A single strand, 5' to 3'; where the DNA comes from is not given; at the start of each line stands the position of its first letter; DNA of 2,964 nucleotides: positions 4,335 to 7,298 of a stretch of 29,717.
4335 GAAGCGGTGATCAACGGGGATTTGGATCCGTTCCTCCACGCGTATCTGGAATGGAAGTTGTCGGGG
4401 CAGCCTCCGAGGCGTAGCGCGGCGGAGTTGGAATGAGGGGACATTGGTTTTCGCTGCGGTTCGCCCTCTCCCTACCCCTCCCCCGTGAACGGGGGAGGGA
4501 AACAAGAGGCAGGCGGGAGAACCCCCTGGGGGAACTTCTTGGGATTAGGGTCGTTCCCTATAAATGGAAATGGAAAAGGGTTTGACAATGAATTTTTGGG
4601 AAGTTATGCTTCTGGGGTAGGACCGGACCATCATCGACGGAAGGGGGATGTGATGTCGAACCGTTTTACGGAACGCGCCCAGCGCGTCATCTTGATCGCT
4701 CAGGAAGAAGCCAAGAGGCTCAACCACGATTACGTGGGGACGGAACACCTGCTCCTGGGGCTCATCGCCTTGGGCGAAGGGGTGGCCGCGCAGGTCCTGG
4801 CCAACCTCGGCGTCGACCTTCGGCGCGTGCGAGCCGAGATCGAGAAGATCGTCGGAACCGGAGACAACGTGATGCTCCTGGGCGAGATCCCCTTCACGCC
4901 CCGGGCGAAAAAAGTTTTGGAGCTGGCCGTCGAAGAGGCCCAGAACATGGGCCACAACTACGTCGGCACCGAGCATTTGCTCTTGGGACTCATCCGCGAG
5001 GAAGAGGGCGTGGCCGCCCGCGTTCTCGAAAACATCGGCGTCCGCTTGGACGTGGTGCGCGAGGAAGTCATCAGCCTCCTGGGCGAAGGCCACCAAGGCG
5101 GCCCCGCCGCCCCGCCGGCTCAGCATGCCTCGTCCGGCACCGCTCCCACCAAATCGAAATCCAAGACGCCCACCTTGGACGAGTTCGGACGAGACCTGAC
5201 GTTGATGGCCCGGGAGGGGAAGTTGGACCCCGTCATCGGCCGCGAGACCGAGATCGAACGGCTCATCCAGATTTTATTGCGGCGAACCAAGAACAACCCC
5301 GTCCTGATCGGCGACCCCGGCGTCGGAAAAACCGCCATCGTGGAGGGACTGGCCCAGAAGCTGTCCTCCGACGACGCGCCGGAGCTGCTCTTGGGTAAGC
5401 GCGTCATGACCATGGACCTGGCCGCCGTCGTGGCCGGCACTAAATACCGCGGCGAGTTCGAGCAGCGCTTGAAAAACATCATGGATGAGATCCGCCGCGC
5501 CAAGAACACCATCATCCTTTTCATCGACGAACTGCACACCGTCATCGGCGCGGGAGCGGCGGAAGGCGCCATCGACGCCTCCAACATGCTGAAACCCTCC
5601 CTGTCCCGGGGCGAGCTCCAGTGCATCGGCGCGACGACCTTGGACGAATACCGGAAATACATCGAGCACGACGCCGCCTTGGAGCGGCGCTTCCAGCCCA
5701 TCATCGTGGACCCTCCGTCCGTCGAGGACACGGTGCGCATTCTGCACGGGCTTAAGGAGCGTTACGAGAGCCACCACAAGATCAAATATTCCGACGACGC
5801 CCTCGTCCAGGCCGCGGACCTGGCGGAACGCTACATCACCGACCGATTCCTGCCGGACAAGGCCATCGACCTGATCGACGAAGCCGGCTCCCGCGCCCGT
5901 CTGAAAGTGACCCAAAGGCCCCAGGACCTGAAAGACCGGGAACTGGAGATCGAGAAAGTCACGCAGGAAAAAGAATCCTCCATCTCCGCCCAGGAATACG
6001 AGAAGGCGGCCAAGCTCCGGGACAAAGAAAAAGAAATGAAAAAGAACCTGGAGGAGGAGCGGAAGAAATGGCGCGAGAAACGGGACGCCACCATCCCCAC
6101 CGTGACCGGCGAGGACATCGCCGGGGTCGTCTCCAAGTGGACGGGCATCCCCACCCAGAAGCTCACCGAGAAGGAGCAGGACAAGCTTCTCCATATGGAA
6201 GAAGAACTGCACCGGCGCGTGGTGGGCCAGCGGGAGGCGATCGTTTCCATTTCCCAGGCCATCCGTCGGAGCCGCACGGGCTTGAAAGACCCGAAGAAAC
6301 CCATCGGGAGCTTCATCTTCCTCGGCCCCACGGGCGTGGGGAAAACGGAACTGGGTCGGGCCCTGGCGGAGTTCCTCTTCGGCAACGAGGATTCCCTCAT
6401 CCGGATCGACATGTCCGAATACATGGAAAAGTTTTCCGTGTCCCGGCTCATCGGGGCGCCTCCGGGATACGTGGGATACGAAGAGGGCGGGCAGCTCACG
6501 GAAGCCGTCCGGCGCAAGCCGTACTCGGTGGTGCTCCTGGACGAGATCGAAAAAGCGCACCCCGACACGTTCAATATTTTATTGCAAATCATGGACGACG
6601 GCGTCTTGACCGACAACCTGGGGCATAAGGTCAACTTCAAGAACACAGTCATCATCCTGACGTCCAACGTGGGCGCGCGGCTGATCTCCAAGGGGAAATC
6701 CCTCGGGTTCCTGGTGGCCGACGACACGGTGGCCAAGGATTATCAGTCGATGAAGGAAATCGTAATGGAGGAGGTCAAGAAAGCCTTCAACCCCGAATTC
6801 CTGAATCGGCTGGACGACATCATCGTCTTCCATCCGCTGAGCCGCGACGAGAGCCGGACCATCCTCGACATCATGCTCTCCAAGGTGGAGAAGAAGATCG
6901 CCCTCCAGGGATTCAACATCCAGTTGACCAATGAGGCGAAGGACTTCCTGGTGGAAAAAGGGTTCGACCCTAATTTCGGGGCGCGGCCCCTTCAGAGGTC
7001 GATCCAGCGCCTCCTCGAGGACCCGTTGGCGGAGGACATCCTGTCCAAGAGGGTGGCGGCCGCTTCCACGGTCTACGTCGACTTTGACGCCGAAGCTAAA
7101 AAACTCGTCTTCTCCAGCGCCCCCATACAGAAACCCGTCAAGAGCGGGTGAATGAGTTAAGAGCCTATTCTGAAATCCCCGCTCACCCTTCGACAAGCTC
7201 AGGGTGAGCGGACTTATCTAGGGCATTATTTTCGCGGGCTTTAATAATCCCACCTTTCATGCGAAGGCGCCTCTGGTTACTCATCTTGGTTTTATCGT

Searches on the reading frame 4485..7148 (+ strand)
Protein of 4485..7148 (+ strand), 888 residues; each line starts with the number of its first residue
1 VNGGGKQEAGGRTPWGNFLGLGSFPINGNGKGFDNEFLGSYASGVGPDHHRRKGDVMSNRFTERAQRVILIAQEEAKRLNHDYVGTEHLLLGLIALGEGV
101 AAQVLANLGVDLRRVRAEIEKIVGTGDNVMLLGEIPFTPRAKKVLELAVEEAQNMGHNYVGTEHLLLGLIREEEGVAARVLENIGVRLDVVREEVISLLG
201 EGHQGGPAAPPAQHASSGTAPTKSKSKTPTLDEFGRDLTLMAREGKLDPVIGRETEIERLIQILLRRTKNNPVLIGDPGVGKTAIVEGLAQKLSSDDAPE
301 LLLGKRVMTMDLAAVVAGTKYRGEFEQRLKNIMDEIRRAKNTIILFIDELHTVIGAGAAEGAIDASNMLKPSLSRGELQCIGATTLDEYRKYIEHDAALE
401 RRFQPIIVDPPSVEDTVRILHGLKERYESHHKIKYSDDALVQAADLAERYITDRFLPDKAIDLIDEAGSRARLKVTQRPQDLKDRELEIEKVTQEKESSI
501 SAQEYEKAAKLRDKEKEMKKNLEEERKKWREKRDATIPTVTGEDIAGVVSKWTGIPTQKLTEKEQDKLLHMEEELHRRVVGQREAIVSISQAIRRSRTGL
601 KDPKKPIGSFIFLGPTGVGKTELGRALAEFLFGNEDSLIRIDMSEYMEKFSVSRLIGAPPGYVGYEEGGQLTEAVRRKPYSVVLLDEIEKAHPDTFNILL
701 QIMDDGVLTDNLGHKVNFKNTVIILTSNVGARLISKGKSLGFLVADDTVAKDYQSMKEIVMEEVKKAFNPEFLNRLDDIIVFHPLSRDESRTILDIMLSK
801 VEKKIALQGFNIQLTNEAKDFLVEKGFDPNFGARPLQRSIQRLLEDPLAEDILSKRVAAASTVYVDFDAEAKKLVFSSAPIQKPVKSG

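Call 27: search_protein_families(library=pfam, proteins=[window:4485-7148:+], max_evalue=0.001)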
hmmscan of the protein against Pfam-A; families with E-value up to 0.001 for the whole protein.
window:4485-7148:+ (888 aa): 20 families
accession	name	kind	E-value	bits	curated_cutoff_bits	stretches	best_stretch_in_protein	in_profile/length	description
PF07724.20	AAA_2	-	3.3e-71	239.1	27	1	605-779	1-166/166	AAA domain (Cdc48 subfamily)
PF02861.25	Clp_N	-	9.7e-39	131.8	20.7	2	72-124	1-53/53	Clp amino terminal domain, pathogenicity island component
PF17871.7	AAA_lid_9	-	4.5e-34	116.9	22.8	1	412-514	1-103/104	AAA lid domain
PF00004.35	AAA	-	4.3e-24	85.9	21.2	2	273-404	2-124/131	ATPase family associated with various cellular activities (AAA)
PF10431.15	ClpB_D2-small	-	5.8e-24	84.4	21.9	1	785-865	1-81/81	C-terminal, D2-small domain, of ClpB protein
PF07728.20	AAA_5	-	1.7e-19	70.6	22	2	610-730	2-124/139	AAA domain (dynein-related subfamily)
PF13191.12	AAA_16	-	4.8e-12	47.1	32.6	1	250-297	2-52/167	AAA ATPase domain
PF13401.12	AAA_22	-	8.2e-12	46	27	1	609-705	7-110/130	AAA domain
PF00158.32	Sigma54_activat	-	5.3e-08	33.2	20.2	1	608-725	23-138/168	Sigma-54 interaction domain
PF01637.24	ATPase_2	-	2.9e-06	27.7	33.2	0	253-295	4-46/225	ATPase domain predominantly from Archaea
PF20720.3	nSTAND3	-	7.2e-06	26.2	27.2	0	268-297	16-45/155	Novel STAND NTPase 3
PF02151.25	UVR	-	1.1e-05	25.4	21.5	1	488-520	3-35/36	UvrB/uvrC motif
PF12775.13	AAA_7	-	2.5e-05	24.3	25.8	0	257-300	22-64/181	P-loop containing dynein motor region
PF20030.5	bpMoxR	-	2.8e-05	23.7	27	0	251-305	15-66/205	MoxR domain in the MoxR-vWA-beta-propeller ternary systems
PF01695.23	IstB_IS21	-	3.5e-05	23.9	24.1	0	256-292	79-115/238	IstB-like ATP binding protein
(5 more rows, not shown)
